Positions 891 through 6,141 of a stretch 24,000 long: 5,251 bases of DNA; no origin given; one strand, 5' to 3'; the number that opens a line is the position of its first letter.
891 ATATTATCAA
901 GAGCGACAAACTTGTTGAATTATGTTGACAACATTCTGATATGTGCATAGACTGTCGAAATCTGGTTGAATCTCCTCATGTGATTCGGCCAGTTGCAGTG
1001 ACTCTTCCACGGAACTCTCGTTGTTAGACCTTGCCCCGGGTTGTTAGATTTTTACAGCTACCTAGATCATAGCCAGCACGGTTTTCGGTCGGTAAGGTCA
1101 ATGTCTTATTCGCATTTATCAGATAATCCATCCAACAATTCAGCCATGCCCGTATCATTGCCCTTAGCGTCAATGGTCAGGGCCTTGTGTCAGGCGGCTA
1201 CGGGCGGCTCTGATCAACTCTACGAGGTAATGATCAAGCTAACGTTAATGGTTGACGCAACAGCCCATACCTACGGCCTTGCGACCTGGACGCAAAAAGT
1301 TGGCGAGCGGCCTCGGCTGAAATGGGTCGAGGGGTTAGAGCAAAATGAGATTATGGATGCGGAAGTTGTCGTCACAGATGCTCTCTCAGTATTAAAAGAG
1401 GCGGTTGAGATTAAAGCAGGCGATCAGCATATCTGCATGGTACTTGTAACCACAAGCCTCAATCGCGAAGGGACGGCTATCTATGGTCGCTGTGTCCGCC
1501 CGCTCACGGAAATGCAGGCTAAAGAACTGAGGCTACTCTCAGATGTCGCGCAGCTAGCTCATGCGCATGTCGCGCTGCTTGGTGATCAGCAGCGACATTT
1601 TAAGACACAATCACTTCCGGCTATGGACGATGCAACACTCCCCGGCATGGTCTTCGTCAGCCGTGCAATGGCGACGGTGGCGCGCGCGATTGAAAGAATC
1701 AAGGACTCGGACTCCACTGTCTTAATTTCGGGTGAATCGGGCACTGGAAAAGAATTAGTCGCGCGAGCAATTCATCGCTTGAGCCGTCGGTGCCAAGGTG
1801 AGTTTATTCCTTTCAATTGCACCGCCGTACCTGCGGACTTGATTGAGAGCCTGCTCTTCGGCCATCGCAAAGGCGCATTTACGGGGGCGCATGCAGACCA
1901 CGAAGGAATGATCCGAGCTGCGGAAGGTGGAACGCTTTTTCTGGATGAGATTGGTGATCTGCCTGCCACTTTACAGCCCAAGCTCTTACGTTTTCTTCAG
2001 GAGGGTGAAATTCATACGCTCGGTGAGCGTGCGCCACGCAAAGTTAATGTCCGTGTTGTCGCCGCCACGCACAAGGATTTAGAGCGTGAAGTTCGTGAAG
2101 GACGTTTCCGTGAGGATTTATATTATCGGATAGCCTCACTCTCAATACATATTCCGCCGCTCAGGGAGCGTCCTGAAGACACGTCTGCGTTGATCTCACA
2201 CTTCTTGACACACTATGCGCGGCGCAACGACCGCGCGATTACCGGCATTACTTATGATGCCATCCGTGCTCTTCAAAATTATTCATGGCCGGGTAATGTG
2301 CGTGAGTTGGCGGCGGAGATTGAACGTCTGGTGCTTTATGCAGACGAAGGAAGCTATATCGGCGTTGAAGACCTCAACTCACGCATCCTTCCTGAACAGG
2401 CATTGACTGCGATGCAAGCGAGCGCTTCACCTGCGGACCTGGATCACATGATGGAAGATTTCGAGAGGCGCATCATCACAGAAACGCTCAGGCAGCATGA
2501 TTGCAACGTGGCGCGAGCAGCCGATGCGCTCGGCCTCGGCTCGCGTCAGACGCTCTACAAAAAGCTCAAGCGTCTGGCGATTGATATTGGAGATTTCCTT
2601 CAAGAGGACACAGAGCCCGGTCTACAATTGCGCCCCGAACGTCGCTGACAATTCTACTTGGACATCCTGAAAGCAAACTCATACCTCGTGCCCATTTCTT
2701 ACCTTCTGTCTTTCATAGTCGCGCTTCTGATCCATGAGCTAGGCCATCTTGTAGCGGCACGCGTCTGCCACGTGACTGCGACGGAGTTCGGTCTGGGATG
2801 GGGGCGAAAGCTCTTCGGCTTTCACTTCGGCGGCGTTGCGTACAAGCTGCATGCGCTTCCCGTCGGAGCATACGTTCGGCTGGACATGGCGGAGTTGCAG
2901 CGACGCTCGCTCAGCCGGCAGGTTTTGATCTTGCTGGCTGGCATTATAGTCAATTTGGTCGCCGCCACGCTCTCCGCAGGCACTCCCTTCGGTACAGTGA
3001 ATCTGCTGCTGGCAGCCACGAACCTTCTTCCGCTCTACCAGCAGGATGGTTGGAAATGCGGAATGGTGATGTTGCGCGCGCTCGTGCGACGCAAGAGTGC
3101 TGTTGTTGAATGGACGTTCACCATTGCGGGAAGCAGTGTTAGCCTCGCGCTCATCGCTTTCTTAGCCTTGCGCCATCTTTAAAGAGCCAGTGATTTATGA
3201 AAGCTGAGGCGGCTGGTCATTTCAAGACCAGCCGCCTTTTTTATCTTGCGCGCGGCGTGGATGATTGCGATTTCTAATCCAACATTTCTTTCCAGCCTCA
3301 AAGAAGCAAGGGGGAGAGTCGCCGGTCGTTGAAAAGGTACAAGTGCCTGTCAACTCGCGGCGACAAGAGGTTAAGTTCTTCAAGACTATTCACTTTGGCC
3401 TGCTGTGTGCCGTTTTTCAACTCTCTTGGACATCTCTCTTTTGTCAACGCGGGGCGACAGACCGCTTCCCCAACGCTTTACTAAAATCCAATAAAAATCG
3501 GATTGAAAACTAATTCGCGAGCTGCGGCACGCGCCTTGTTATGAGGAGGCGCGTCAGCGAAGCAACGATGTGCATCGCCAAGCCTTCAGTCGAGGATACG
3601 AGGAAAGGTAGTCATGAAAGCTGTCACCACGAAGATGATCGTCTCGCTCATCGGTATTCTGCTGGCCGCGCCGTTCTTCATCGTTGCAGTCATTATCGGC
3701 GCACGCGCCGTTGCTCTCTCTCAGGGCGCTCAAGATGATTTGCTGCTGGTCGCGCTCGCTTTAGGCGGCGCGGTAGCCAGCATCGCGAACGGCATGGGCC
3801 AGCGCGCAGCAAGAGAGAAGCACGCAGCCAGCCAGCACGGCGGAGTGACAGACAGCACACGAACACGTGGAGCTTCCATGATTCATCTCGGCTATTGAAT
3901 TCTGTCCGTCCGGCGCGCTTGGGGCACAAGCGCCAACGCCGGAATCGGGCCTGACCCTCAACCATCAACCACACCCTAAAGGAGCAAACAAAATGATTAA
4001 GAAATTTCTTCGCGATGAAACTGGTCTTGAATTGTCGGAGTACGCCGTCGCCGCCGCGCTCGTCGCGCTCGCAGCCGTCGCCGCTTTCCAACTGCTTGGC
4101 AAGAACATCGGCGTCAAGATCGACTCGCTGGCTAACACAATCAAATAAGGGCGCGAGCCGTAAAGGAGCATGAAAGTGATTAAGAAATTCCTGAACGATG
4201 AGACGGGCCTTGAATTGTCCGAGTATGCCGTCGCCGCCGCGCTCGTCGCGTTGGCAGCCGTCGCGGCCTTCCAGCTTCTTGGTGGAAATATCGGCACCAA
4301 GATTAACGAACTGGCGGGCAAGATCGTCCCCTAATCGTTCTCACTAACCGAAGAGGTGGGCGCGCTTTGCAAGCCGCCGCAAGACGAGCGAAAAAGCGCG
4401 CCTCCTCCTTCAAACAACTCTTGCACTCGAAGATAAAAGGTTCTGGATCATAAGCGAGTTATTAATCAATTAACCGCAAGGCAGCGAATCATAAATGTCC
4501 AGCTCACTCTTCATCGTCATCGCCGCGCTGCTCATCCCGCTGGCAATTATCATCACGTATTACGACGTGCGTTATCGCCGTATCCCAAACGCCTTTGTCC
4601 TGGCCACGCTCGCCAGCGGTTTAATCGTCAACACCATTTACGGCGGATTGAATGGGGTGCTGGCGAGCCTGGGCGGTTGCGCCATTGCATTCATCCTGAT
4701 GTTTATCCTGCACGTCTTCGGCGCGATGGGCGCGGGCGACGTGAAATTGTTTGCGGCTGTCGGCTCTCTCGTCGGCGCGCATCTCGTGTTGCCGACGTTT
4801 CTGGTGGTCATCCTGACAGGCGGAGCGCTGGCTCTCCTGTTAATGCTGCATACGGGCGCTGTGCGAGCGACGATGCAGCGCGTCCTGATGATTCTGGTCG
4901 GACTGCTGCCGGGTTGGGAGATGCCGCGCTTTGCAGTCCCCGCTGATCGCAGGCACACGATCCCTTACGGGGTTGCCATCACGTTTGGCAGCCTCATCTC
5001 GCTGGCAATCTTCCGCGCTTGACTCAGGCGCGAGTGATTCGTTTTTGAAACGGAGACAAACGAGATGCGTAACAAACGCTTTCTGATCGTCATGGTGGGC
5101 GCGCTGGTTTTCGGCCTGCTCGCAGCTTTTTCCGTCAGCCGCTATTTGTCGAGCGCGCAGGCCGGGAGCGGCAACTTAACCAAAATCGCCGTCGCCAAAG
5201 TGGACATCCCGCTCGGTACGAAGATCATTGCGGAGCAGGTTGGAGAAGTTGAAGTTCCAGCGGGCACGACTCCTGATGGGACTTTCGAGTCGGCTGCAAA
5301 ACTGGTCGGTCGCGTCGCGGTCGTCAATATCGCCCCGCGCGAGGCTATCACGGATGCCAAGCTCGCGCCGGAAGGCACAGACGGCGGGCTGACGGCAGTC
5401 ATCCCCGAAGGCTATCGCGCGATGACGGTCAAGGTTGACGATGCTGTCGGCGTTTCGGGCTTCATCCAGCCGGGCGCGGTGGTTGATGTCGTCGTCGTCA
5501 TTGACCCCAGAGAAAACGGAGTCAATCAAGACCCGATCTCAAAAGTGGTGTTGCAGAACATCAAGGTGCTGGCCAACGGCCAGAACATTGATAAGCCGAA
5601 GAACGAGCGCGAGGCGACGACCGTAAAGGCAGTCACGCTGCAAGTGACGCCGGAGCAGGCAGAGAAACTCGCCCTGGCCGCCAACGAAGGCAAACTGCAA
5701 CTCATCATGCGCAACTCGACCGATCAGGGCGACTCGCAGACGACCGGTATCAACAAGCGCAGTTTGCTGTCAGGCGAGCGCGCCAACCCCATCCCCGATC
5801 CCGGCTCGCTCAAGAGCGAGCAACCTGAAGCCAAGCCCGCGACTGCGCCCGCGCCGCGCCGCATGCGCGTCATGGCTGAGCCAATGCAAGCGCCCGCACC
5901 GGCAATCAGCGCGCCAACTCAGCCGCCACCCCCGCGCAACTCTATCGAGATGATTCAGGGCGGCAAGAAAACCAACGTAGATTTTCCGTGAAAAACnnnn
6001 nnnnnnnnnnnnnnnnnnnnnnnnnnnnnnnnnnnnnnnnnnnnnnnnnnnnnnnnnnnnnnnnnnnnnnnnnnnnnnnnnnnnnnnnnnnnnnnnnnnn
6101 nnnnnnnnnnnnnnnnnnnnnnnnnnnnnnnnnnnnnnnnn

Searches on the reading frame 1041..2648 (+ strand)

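Call 5: search_protein_families(library=pfam, proteins=[window:1041-2648:+], max_evalue=0.0001)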
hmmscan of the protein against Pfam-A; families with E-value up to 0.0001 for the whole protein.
window:1041-2648:+ (535 aa): 6 families
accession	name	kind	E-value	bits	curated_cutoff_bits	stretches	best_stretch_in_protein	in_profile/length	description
PF00158.32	Sigma54_activat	-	1.4e-67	227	20.2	1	206-369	4-167/168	Sigma-54 interaction domain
PF14532.12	Sigma54_activ_2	-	1.6e-22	80.6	25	1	207-374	4-138/138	Sigma-54 interaction domain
PF25601.1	AAA_lid_14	-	5.7e-22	77.8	27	1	375-456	1-81/87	AAA+ ATPase lid domain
PF02954.25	HTH_8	-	2.5e-10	40.3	22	1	471-512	2-42/42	Bacterial regulatory protein, Fis family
PF07728.20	AAA_5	-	1.8e-08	34.9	22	1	227-345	2-123/139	AAA domain (dynein-related subfamily)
PF13191.12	AAA_16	-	2.6e-05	25.2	32.6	0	210-275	9-77/167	AAA ATPase domain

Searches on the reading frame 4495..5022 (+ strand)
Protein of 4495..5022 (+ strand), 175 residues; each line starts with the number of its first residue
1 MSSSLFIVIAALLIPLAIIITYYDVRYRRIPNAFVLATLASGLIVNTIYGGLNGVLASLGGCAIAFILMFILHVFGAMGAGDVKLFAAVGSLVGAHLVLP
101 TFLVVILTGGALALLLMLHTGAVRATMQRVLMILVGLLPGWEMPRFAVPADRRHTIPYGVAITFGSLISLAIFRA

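Call 5: search_protein_families(library=pfam, proteins=[window:4495-5022:+], max_evalue=0.0001)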
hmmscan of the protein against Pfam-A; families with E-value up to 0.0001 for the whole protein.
window:4495-5022:+ (175 aa): 1 family
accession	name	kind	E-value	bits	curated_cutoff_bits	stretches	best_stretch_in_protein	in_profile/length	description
PF01478.23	Peptidase_A24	-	2.7e-19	70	26.5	1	12-114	2-104/104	Type IV leader peptidase family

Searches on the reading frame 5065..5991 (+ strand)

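Call 5: search_protein_families(library=pfam, proteins=[window:5065-5991:+], max_evalue=0.0001)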
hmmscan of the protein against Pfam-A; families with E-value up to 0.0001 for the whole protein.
window:5065-5991:+ (308 aa): 2 families
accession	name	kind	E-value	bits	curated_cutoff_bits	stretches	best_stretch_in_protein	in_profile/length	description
PF16976.10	RcpC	-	9.8e-33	112.9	28.8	1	108-216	2-114/114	Flp pilus assembly protein RcpC/CpaB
PF08666.17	SAF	-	1.5e-07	32.3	21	1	41-100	3-62/63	SAF domain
